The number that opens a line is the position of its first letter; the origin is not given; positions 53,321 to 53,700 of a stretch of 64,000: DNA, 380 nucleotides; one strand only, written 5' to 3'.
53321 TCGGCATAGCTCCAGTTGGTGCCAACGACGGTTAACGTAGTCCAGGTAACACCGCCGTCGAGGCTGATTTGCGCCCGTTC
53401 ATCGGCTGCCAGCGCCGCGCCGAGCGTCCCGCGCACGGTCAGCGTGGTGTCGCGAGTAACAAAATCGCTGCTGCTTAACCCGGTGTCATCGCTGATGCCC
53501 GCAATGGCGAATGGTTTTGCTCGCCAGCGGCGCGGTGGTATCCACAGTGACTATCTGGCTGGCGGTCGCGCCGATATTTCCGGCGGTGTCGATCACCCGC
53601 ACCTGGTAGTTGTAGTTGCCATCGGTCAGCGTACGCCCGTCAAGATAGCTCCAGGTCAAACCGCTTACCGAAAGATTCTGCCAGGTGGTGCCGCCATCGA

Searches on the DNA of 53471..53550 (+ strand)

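Call 28: search_dna_similar(query=window:53471-53550:+, collection=ecoli_genomes, mode=near, max_rows=12)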
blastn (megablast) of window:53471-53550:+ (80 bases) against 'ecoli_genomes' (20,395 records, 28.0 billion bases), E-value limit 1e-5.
Records with a match: 649; places in all: 649; records where one place covers at least 80% of the query: 649.
Genomes with a match: 649 of 5426; with a place that covers at least 80% of the query: 649. Places per genome that has any: lowest 1, median 1, highest 1. On chromosomes: 649 places; on plasmids: 0.
Best place of each record, by identity: 95-99% 572; 90-95% 77.
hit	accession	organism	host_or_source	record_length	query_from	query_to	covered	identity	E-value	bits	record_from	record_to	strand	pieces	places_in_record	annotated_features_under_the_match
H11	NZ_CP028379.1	Escherichia coli O145 str. RM9872 strain RM9872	Bos taurus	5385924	1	80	100%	97.5%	2e-29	135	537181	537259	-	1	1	siiEA: BapA-related adhesin SiiEA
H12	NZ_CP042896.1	Escherichia coli strain CFSAN061771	missing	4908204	1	80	100%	97.5%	2e-29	135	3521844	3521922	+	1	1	siiEA: BapA-related adhesin SiiEA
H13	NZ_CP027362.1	Escherichia coli strain 95-3192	missing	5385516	1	80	100%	97.5%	2e-29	135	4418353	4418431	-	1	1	siiEA: BapA-related adhesin SiiEA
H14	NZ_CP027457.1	Escherichia coli strain 88-3493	missing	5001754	1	80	100%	97.5%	2e-29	135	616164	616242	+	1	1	siiEA: BapA-related adhesin SiiEA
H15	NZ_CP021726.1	Escherichia coli strain Combat11I9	Homo sapiens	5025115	1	80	100%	97.5%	2e-29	135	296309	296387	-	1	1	siiEA: BapA-related adhesin SiiEA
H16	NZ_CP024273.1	Escherichia coli strain F9792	missing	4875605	1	80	100%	97.5%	2e-29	135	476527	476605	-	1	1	siiEA: BapA-related adhesin SiiEA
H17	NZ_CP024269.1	Escherichia coli strain F8111-1SC3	missing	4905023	1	80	100%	97.5%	2e-29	135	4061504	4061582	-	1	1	siiEA: BapA-related adhesin SiiEA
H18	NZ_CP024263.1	Escherichia coli O169:H41 strain F6326-C1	missing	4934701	1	80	100%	97.5%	2e-29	135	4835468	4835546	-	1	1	siiEA: BapA-related adhesin SiiEA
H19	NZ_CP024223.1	Escherichia coli O169:H41 strain 2014EL-1345-2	missing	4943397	1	80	100%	97.5%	2e-29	135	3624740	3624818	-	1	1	siiEA: BapA-related adhesin SiiEA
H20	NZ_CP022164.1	Escherichia coli strain M160133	Homo sapiens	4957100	1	80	100%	97.5%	2e-29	135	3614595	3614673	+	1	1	siiEA: BapA-related adhesin SiiEA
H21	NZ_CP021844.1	Escherichia coli strain EC1515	Homo sapiens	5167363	1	80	100%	97.5%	2e-29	135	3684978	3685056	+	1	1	siiEA: BapA-related adhesin SiiEA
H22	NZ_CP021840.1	Escherichia coli strain EC974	Homo sapiens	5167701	1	80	100%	97.5%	2e-29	135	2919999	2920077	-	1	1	siiEA: BapA-related adhesin SiiEA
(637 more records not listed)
